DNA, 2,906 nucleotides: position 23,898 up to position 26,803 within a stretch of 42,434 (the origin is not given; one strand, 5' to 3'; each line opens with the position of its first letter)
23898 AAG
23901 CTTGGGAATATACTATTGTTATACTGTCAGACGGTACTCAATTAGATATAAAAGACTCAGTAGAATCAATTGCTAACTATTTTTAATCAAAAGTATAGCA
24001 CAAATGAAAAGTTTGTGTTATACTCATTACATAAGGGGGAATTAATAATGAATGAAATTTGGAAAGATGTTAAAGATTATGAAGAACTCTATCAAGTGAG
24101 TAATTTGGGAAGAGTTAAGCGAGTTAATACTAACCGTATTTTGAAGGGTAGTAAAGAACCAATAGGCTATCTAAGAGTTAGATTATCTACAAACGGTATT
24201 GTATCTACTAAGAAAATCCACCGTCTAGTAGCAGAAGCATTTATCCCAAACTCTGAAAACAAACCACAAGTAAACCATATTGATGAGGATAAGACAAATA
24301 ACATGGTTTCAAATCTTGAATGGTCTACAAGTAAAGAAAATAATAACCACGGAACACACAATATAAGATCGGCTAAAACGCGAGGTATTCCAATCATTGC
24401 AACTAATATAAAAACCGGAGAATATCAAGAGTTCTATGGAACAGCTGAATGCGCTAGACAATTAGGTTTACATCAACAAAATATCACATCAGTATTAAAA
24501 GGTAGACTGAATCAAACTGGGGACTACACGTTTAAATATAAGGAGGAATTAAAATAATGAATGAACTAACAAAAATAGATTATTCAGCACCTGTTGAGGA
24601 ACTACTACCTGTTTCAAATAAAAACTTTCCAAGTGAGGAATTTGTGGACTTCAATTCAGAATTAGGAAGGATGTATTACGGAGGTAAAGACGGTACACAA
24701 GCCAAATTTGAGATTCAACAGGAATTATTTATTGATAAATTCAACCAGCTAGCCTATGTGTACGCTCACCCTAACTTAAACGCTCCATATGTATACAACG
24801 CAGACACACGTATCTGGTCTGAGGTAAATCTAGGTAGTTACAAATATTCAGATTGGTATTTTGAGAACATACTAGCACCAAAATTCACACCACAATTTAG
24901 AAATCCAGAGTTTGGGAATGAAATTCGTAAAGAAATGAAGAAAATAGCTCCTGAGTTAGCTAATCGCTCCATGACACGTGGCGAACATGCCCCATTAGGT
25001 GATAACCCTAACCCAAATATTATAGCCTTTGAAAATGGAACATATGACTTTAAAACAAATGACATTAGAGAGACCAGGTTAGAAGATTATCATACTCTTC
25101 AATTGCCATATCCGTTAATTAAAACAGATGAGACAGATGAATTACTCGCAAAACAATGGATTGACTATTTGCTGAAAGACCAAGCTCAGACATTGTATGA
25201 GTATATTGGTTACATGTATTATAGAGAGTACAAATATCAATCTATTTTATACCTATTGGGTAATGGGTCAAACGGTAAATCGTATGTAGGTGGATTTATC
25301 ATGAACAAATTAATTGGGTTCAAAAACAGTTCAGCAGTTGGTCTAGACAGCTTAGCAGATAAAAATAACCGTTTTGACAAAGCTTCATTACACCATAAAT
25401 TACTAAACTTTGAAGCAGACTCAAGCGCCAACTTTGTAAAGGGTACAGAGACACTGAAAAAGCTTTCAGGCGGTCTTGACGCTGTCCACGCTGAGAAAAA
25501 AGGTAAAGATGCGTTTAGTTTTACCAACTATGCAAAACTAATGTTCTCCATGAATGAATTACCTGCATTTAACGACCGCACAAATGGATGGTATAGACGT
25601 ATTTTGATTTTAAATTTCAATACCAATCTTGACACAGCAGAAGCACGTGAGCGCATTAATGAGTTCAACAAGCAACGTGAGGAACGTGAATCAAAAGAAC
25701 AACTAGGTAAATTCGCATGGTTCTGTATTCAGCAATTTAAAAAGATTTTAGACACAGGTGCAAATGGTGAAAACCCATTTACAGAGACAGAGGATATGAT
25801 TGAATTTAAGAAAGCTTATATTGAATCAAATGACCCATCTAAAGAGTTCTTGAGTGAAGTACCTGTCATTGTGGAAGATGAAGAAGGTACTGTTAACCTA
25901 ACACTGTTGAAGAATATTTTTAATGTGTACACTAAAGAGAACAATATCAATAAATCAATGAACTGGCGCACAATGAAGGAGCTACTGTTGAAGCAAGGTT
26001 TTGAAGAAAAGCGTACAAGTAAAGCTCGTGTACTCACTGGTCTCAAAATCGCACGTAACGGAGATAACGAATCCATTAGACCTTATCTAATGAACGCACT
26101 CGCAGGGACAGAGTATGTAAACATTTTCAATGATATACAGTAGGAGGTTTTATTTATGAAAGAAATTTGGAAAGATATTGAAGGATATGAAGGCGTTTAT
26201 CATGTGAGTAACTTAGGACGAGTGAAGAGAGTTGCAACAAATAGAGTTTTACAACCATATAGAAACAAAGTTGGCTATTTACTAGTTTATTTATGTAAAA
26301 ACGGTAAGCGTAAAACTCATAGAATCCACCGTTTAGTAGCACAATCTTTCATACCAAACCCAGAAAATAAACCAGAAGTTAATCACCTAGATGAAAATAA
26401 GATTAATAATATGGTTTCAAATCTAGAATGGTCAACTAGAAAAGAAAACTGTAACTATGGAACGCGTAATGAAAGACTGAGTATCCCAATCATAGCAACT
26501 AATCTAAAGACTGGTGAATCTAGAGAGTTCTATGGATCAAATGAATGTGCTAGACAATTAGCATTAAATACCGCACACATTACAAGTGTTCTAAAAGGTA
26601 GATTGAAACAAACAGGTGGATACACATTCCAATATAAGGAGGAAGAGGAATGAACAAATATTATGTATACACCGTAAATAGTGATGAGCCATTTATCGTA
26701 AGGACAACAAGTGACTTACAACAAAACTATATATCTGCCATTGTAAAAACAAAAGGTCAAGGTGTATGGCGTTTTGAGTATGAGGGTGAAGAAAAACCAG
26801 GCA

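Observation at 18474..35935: Selfish HNH/NUMOD4 homing-endonuclease cassette family: five full-length paralogs plus three decayed copies, each built so insertion does not break host gene expression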

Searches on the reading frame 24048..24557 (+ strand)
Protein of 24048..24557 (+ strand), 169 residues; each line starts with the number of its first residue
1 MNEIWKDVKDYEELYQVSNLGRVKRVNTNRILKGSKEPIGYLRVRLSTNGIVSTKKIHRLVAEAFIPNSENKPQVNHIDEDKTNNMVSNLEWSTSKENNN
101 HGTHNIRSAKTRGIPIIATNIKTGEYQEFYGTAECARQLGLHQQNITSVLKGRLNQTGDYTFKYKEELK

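Call 4: search_protein_families(library=pfam, proteins=[window:24048-24557:+], max_evalue=0.01)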
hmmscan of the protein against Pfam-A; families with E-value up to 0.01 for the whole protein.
window:24048-24557:+ (169 aa): 4 families
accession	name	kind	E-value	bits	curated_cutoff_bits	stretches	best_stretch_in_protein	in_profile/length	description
PF07463.16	NUMOD4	-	3.2e-14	53.3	23.4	1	3-47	1-49/49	NUMOD4 motif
PF22083.2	I-HmuI_NUMOD-like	-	1.2e-12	47.6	27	1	122-163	5-46/46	DNA endonuclease I-HmuI-like, NUMOD-like domain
PF13392.12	HNH_3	-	1.5e-10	40.9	24.8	1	56-99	2-45/46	HNH endonuclease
PF07453.19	NUMOD1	-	0.0041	17.7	22.8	1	114-148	1-35/37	NUMOD1 domain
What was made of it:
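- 24048..24557 (+): HNH-B, directly upstream of the primase gene. Its tail SD is at 24540-24546 and the primase ATG is at 24557. Pfam (call 4).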

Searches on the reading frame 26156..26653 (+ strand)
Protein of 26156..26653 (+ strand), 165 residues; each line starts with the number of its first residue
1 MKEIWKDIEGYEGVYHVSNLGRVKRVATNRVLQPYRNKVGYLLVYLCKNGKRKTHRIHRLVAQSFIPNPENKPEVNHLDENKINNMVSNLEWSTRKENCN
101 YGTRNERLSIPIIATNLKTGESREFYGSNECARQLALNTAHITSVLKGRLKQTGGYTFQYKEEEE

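Call 4: search_protein_families(library=pfam, proteins=[window:26156-26653:+], max_evalue=0.01)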
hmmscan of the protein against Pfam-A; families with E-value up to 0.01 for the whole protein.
window:26156-26653:+ (165 aa): 3 families
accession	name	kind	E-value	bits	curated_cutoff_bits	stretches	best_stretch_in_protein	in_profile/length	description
PF07463.16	NUMOD4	-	1.1e-13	51.6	23.4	1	3-45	1-47/49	NUMOD4 motif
PF22083.2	I-HmuI_NUMOD-like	-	2.5e-12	46.6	27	1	118-158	5-45/46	DNA endonuclease I-HmuI-like, NUMOD-like domain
PF13392.12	HNH_3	-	9.2e-08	32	24.8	1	56-98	2-44/46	HNH endonuclease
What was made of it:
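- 26156..26653 (+): HNH-C, between the primase gene and the ORF at 26650. AGGAGG occurs at both ends, at 26142-26147 and within 26637-26643. Pfam (call 4). dArtagnan and KEN22 are truly empty at this site and have a single TAGGAGG.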
